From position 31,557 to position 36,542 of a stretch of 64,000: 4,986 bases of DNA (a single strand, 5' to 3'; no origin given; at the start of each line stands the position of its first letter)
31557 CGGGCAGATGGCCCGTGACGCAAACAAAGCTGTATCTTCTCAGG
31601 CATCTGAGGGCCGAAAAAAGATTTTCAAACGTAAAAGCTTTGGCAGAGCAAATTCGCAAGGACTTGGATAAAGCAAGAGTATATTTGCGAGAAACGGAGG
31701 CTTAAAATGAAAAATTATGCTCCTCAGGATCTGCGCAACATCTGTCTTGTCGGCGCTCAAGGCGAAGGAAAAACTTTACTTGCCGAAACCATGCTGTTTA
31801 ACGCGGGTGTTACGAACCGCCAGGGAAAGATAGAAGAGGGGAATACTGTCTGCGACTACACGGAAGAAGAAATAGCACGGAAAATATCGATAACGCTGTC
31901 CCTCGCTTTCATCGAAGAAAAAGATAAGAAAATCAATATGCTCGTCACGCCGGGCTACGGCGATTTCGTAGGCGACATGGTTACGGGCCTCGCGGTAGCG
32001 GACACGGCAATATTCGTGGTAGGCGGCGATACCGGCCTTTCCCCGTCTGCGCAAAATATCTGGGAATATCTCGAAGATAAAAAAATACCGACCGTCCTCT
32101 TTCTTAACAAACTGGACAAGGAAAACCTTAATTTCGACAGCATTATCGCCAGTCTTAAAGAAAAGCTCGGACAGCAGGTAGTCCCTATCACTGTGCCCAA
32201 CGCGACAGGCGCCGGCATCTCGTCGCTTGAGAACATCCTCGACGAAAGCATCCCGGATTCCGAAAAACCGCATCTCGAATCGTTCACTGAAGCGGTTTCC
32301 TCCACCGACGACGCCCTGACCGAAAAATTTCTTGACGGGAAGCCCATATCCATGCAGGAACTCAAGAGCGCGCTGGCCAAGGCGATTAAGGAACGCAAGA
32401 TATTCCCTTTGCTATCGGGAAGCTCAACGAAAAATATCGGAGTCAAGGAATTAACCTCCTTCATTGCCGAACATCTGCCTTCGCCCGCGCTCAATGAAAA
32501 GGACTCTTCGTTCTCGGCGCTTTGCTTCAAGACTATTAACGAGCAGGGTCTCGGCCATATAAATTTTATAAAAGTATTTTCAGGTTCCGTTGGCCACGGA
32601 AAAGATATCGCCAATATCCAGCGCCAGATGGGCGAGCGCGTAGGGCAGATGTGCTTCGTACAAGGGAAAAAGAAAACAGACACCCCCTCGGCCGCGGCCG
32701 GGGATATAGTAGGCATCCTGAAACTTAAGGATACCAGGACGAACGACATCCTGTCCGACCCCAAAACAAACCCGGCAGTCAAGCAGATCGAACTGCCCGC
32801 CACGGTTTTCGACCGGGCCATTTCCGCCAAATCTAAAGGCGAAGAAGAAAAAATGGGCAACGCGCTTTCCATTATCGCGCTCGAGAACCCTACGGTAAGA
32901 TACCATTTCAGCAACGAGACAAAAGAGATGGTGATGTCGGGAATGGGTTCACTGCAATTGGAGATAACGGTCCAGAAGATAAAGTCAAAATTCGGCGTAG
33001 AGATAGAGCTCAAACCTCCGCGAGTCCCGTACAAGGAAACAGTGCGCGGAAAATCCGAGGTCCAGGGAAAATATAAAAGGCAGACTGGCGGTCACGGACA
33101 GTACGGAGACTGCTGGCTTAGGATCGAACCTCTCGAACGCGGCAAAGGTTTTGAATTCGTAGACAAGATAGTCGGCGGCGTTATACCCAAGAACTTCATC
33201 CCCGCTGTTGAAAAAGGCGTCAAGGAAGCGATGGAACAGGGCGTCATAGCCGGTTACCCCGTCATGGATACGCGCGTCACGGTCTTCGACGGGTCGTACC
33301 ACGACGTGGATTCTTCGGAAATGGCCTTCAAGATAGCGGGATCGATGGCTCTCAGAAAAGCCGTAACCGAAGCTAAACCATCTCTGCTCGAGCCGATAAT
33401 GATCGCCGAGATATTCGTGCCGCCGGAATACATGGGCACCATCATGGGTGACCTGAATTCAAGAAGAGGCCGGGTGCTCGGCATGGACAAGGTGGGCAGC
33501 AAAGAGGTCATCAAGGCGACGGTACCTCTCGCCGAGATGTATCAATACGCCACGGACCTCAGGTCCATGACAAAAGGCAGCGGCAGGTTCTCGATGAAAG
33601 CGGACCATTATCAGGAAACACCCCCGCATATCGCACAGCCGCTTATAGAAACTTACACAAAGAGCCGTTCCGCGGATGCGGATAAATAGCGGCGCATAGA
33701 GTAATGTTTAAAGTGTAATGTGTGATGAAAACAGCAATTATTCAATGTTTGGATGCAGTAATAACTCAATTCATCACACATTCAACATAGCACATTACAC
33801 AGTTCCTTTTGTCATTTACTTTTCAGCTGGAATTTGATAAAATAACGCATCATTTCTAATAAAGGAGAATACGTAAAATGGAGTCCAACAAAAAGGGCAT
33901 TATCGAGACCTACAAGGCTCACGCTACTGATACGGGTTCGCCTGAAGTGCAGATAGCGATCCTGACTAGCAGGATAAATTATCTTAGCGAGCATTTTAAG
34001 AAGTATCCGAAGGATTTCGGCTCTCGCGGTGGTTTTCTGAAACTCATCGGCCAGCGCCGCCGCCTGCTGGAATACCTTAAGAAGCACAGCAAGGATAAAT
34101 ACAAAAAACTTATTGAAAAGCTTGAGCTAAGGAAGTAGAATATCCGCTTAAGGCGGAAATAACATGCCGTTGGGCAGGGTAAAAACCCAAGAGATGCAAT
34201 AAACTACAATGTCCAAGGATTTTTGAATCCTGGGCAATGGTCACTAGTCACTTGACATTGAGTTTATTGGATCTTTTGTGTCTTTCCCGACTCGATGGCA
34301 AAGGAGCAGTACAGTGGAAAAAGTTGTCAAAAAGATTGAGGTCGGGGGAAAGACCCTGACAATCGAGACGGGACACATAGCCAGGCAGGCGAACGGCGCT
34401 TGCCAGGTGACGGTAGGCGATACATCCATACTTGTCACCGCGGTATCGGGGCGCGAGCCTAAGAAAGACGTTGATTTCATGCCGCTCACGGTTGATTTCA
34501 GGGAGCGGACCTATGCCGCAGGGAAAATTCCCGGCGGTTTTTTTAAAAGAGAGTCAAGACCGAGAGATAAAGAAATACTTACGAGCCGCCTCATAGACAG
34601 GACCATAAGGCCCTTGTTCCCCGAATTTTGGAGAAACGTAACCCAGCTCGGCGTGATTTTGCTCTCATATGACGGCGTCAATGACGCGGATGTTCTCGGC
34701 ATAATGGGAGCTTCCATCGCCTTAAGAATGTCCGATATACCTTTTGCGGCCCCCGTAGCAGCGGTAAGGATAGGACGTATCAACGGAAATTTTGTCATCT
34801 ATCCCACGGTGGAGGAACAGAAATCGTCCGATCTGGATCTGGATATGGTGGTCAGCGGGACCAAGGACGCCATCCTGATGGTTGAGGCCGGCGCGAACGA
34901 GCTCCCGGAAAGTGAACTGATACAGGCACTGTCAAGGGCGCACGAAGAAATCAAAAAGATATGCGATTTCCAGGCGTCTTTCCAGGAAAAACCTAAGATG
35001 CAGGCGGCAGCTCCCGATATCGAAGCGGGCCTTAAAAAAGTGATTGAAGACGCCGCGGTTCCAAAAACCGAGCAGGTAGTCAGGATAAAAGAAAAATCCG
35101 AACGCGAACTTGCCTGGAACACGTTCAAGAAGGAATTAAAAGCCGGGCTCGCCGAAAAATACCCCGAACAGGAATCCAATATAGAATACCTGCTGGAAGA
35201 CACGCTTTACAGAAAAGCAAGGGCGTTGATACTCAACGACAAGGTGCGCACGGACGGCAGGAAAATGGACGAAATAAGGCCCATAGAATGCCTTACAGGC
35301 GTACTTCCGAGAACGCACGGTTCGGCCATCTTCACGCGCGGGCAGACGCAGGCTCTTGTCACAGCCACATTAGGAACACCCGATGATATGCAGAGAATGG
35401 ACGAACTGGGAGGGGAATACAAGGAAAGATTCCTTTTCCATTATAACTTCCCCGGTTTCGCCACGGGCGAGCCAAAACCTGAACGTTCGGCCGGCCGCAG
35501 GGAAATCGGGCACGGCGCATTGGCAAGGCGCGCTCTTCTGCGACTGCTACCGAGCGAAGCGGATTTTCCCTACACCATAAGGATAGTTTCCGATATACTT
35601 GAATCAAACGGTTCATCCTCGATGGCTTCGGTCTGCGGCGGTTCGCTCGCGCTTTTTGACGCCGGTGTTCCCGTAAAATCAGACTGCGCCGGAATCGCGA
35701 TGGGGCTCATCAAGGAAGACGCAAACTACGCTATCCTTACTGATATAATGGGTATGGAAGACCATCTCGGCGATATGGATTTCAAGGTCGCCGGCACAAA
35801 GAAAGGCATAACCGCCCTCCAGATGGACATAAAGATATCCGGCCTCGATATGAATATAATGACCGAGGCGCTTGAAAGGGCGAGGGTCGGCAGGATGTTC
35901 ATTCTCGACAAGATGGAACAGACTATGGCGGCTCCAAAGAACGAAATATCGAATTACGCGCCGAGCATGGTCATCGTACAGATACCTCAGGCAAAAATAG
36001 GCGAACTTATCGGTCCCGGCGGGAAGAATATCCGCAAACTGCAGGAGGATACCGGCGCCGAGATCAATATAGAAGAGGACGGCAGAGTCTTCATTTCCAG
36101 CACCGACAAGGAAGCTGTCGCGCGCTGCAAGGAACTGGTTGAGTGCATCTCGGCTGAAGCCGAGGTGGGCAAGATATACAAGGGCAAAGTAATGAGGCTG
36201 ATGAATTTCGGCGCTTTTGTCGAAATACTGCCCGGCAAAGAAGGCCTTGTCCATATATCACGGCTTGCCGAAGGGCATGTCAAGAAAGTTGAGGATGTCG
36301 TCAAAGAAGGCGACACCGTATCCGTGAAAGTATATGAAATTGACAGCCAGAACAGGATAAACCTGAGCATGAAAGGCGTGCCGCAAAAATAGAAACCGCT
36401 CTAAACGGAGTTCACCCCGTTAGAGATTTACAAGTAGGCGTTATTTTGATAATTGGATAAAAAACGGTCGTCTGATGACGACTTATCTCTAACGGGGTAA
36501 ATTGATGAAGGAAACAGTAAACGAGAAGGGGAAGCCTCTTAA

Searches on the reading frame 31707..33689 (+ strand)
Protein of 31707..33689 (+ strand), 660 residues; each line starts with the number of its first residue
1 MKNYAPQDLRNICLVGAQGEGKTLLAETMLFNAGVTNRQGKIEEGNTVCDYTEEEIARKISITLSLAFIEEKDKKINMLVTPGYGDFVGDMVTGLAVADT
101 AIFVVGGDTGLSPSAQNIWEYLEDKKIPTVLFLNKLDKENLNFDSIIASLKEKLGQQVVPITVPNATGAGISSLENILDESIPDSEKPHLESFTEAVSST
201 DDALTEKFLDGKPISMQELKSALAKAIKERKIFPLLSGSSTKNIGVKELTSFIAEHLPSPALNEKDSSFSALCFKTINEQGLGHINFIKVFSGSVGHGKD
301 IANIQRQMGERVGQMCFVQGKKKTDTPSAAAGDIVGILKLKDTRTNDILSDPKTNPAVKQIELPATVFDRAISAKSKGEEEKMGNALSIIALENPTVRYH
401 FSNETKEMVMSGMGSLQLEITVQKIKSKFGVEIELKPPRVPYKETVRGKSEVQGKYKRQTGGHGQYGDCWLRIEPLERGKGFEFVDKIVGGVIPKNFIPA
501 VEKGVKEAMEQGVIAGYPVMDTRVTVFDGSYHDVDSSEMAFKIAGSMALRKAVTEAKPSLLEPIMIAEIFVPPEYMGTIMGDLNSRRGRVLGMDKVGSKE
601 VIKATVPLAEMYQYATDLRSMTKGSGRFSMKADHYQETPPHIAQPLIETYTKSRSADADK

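Call 62: search_protein_families(library=pfam, proteins=[window:31707-33689:+], max_evalue=0.001)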
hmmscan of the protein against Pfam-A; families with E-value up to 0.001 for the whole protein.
window:31707-33689:+ (660 aa): 8 families
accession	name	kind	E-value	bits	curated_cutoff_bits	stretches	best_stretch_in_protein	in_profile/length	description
PF03764.24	EFG_IV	-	2.3e-48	163.4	24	1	438-557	1-121/121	Elongation factor G, domain IV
PF00009.33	GTP_EFTU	-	2.9e-35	122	26.5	1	8-259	2-188/188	Elongation factor Tu GTP binding domain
PF00679.30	EFG_C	-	2.3e-29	101.7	27.9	1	560-644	2-87/89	Elongation factor G C-terminus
PF14492.12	EFG_III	-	3.7e-23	81.8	27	1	363-436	1-74/75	Elongation Factor G, domain III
PF22042.2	EF-G_D2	-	3.7e-11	43.4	27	1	269-350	2-82/84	Elongation factor G domain 2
PF03144.31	GTP_EFTU_D2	-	1.2e-05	26.1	30.3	1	283-349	1-72/73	Elongation factor Tu domain 2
PF00735.24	Septin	-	9.2e-05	22.3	26.2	1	11-88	6-76/280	Septin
PF16658.11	RF3_C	-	0.00041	20.6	40.1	1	372-451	15-94/132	Class II release factor RF3, C-terminal domain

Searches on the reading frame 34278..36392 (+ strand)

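Call 62: search_protein_families(library=pfam, proteins=[window:34278-36392:+], max_evalue=0.001)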
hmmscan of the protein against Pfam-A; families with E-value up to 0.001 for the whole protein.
window:34278-36392:+ (704 aa): 7 families
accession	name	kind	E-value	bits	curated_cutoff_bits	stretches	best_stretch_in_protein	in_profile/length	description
PF01138.27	RNase_PH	-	2.4e-57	193.4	25.5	2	332-465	1-130/130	3' exoribonuclease family, domain 1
PF03725.20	RNase_PH_C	-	1.2e-20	73.7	20.8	2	159-223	2-66/67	3' exoribonuclease family, domain 2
PF00575.29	S1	-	1.7e-19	70.4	22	1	628-699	2-74/74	S1 RNA binding domain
PF00013.35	KH_1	-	1.4e-14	54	21.5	1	566-622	3-65/66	KH domain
PF03726.19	PNPase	-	3.3e-09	37.5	24.6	1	252-329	2-81/81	Polyribonucleotide nucleotidyltransferase, RNA binding domain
PF22675.2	KH-I_KHDC4-BBP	-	5.7e-05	23.3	30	1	574-625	8-60/76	KHDC4/BBP-like, KH-domain type I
PF07650.23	KH_2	-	9.4e-05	22.6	22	1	556-607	19-69/78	KH domain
